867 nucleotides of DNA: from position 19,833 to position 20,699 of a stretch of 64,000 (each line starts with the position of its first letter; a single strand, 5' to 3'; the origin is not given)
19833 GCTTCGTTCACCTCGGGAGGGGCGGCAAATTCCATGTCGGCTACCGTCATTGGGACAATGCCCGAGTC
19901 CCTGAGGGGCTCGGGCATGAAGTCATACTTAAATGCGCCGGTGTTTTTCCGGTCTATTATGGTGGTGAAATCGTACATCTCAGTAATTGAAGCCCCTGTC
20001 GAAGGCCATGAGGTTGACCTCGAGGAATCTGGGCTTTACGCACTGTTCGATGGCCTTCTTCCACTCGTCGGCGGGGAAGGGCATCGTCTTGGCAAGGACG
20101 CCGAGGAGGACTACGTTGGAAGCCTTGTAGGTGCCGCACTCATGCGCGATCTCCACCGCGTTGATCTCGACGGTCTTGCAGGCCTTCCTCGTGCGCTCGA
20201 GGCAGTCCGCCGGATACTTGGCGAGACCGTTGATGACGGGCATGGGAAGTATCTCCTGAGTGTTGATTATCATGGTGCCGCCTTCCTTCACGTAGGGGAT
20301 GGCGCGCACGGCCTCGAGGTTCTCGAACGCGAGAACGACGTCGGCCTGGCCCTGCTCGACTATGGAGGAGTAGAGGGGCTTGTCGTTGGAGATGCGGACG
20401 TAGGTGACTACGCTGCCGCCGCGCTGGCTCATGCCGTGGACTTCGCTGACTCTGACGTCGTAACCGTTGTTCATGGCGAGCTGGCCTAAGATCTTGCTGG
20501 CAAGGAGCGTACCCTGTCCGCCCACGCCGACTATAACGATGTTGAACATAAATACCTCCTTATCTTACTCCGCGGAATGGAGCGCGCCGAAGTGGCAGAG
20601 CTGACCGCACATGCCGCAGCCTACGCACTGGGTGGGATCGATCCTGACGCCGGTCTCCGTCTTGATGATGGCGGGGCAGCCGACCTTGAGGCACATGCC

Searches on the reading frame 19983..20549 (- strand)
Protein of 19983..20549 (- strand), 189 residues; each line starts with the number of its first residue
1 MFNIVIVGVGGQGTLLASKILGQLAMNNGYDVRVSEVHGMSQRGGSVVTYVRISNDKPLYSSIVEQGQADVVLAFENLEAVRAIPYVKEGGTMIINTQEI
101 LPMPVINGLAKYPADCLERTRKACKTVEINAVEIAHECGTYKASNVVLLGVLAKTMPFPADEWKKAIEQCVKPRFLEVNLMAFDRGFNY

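Call 19: search_protein_families(library=ncbifam, proteins=[window:19983-20549:-])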
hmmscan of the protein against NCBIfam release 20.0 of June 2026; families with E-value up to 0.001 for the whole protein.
window:19983-20549:- (189 aa): 26 families (the best 25 are shown)
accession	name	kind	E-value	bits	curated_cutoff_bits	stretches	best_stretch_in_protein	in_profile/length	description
NF005325.0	PRK06853.1-5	equivalog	2.7e-77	258.9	230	1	2-188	4-189/192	indolepyruvate oxidoreductase subunit beta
NF005322.0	PRK06853.1-2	equivalog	9.5e-63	211.5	237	1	2-187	6-190/197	indolepyruvate oxidoreductase subunit beta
NF005323.0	PRK06853.1-3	equivalog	4.2e-59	199.8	238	1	2-188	7-193/197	indolepyruvate oxidoreductase subunit beta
TIGR03334.1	IOR_beta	equivalog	8.8e-58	195.4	205.8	1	2-187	1-188/189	indolepyruvate ferredoxin oxidoreductase subunit beta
NF005326.0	PRK06853.1-6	equivalog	3.1e-49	167.5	348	1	2-187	4-193/202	indolepyruvate oxidoreductase subunit beta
NF005324.0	PRK06853.1-4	equivalog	9.5e-41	139.8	222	1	3-187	4-186/196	indolepyruvate oxidoreductase subunit beta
NF004917.0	PRK06274.1-3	equivalog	2.1e-38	132.3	284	1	2-187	3-190/203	indolepyruvate oxidoreductase subunit beta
NF004918.0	PRK06274.1-4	equivalog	2e-34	119.1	278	1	2-183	3-185/202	indolepyruvate oxidoreductase subunit beta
NF004915.0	PRK06274.1-1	equivalog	1.5e-32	112.6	274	1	2-188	3-190/194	indolepyruvate oxidoreductase subunit beta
NF005328.0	PRK06853.2-2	equivalog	8e-32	110.5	240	1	2-155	4-152/192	indolepyruvate oxidoreductase subunit beta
NF005327.0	PRK06853.2-1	equivalog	4.7e-22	78.7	242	1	2-156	4-154/194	indolepyruvate oxidoreductase subunit beta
NF004916.0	PRK06274.1-2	equivalog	1.4e-21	77.4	227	1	4-186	5-172/178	indolepyruvate oxidoreductase subunit beta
TIGR02175.1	PorC_KorC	subfamily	5e-21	75.3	81.1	1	1-188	1-173/177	2-oxoacid:acceptor oxidoreductase, gamma subunit, pyruvate/2-ketoisovalerate family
NF009589.0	PRK13030.1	subfamily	4e-17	61.2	816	1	2-186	729-923/1170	indolepyruvate ferredoxin oxidoreductase family protein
NF006179.0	PRK08312.1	subfamily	1.5e-16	60.6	348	1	3-188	13-211/514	indolepyruvate oxidoreductase subunit beta family protein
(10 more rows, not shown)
